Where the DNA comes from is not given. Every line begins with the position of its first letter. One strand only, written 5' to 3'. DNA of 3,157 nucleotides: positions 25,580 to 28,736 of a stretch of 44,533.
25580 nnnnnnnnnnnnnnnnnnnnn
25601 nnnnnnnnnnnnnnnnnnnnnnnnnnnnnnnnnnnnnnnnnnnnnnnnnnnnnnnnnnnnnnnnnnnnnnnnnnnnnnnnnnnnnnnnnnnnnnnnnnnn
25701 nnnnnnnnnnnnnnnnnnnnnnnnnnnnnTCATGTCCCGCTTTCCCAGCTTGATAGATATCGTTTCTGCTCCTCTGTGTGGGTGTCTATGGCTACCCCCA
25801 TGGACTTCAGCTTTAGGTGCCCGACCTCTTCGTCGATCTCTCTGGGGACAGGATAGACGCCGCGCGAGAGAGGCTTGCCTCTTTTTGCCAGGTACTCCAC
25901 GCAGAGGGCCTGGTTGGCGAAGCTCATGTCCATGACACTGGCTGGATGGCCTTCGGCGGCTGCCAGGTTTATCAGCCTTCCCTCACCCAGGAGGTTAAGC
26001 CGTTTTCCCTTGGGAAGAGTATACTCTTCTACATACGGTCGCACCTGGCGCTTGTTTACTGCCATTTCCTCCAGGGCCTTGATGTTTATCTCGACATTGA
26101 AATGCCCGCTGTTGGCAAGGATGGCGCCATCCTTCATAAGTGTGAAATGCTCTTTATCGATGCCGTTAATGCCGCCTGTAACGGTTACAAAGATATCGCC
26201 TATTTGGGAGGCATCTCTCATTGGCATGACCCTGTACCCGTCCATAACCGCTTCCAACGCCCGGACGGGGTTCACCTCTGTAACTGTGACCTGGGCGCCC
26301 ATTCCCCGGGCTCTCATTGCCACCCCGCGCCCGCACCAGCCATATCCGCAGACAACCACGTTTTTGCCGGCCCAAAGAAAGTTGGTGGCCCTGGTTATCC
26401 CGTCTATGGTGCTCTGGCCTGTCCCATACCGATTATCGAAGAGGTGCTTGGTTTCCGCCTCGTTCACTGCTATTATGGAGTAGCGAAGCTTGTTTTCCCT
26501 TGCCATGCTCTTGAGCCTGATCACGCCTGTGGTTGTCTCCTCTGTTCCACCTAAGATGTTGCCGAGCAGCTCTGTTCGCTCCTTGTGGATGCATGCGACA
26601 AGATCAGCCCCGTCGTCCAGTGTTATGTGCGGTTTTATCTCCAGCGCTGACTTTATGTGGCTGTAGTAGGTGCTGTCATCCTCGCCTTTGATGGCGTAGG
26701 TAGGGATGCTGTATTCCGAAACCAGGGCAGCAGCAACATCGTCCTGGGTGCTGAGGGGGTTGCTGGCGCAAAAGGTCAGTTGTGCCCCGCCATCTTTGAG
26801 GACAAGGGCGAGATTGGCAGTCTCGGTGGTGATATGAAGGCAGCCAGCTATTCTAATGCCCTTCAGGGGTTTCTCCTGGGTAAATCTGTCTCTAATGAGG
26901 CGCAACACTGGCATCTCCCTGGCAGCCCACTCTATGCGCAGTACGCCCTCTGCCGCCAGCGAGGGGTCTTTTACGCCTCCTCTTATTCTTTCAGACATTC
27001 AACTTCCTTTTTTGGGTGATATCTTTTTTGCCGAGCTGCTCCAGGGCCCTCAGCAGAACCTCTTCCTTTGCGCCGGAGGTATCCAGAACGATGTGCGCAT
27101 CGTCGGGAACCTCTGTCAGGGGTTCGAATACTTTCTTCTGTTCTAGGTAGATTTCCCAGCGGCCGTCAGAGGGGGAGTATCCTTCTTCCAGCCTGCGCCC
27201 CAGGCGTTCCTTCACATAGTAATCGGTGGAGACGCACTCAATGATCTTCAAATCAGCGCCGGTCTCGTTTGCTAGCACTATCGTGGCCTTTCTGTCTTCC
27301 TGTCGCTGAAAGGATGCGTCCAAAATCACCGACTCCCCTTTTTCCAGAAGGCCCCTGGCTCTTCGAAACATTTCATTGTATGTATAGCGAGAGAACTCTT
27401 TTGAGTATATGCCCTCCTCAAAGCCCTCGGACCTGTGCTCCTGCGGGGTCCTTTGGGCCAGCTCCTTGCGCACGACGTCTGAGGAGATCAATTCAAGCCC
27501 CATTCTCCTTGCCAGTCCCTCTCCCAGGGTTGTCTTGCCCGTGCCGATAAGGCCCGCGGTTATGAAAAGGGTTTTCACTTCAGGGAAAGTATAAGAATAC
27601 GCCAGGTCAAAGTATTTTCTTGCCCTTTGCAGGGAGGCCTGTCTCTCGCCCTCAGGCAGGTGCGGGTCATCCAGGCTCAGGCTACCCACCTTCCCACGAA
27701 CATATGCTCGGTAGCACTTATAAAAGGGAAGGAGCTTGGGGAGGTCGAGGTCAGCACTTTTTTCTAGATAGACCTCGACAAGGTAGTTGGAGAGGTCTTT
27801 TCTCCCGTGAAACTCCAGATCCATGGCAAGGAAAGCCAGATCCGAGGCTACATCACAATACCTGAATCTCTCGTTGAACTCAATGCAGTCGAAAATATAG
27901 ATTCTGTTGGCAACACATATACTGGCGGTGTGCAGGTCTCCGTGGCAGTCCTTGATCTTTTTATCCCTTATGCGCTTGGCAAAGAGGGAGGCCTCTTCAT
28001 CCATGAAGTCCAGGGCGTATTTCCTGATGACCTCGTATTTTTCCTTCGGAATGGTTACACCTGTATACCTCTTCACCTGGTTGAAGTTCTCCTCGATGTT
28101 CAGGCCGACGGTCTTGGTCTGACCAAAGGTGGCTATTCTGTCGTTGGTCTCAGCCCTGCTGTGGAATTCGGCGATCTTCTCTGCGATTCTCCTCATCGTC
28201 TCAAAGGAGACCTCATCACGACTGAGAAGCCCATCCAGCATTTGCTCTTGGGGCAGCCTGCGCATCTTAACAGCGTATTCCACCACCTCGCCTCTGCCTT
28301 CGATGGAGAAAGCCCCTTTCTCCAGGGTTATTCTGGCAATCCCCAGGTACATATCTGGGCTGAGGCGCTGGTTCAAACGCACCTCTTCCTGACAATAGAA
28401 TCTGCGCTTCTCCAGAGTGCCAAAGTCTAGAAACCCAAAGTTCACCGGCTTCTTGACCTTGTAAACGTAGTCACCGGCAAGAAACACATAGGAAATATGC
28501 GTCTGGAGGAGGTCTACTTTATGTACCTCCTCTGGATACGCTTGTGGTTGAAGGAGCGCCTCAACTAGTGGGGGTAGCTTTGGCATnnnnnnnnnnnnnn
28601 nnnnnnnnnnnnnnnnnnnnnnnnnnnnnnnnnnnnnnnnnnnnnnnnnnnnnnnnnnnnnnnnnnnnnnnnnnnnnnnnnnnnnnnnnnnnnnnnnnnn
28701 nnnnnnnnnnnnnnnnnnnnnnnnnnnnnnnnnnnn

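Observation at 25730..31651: Riboswitch-led operon with only MtnA and MtnP, plus four co-packed genes with no known role in SAM or methionine recycling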

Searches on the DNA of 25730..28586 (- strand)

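Call 25: search_rna_families(sources=[L003, L005, L010, L012, L028, L044, L049, L069], threshold=gathering)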
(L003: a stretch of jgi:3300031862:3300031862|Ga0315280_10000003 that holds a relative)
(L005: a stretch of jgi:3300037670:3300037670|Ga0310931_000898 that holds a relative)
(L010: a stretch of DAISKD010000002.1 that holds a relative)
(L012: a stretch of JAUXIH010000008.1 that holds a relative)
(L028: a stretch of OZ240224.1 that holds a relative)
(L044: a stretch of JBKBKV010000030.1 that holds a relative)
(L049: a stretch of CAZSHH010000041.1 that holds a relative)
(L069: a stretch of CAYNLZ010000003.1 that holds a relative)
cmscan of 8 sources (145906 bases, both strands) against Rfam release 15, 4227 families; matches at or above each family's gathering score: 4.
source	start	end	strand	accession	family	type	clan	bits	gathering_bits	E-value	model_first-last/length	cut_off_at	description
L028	6382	6514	+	RF00162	SAM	Cis-reg; riboswitch;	CL00012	80.3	44.4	6e-17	1-108/108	no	SAM riboswitch aptamer (S box leader)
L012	19578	19650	-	RF00005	tRNA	Gene; tRNA;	CL00001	68.8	29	1.5e-12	1-71/71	no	tRNA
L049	15604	15677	+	RF00005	tRNA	Gene; tRNA;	CL00001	63.9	29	3.5e-11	1-71/71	no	tRNA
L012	14881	14969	-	RF00005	tRNA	Gene; tRNA;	CL00001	54.5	29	1.3e-08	1-71/71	no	tRNA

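Call 26: search_rna_families(sources=[L001, L008, L013, L031, L018, L025, L021, L020, L024, L006], threshold=gathering)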
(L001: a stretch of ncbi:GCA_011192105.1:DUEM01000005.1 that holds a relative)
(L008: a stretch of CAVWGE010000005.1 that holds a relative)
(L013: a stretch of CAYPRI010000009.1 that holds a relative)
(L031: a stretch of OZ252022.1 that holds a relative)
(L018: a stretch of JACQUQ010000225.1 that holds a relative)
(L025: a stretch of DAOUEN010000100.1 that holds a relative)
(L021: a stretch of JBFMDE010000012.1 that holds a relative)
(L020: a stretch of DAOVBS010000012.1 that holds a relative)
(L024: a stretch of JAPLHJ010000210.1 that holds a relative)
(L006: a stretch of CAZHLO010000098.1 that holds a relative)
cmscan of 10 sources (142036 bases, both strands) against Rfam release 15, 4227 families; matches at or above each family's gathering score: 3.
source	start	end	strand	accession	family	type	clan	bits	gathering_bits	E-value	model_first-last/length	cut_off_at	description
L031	6629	6761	+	RF00162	SAM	Cis-reg; riboswitch;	CL00012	80.7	44.4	4.5e-17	1-108/108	no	SAM riboswitch aptamer (S box leader)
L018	1290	1476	+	RF00162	SAM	Cis-reg; riboswitch;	CL00012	64.8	44.4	1.8e-12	1-108/108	no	SAM riboswitch aptamer (S box leader)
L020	7569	7657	-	RF00005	tRNA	Gene; tRNA;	CL00001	56.4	29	3.9e-09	1-71/71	no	tRNA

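Call 81: search_rna_families(sources=[L098, L100, L101, L127, L105, L111, L103, L090, L121, L123, L143, L154, L146, L139], threshold=gathering)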
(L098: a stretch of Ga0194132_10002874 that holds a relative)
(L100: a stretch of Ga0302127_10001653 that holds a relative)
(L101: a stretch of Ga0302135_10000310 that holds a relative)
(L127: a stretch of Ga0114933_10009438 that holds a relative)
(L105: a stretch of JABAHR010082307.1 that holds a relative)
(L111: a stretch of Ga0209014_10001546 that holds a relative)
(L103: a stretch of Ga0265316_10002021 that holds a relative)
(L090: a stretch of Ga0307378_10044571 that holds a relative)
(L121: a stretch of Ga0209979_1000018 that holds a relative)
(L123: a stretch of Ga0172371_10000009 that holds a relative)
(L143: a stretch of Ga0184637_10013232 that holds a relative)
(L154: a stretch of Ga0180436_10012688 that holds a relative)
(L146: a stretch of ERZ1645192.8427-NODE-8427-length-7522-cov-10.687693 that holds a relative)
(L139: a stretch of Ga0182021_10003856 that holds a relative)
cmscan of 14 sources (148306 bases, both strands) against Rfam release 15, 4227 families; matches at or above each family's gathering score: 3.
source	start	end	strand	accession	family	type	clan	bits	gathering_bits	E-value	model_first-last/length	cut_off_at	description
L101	5102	5219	+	RF00162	SAM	Cis-reg; riboswitch;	CL00012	79.6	44.4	1e-16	1-108/108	no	SAM riboswitch aptamer (S box leader)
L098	5427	5544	+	RF00162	SAM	Cis-reg; riboswitch;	CL00012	62.8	44.4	7.4e-12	1-108/108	no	SAM riboswitch aptamer (S box leader)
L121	4892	5052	+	RF00162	SAM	Cis-reg; riboswitch;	CL00012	57.6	44.4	2.4e-10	1-108/108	no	SAM riboswitch aptamer (S box leader)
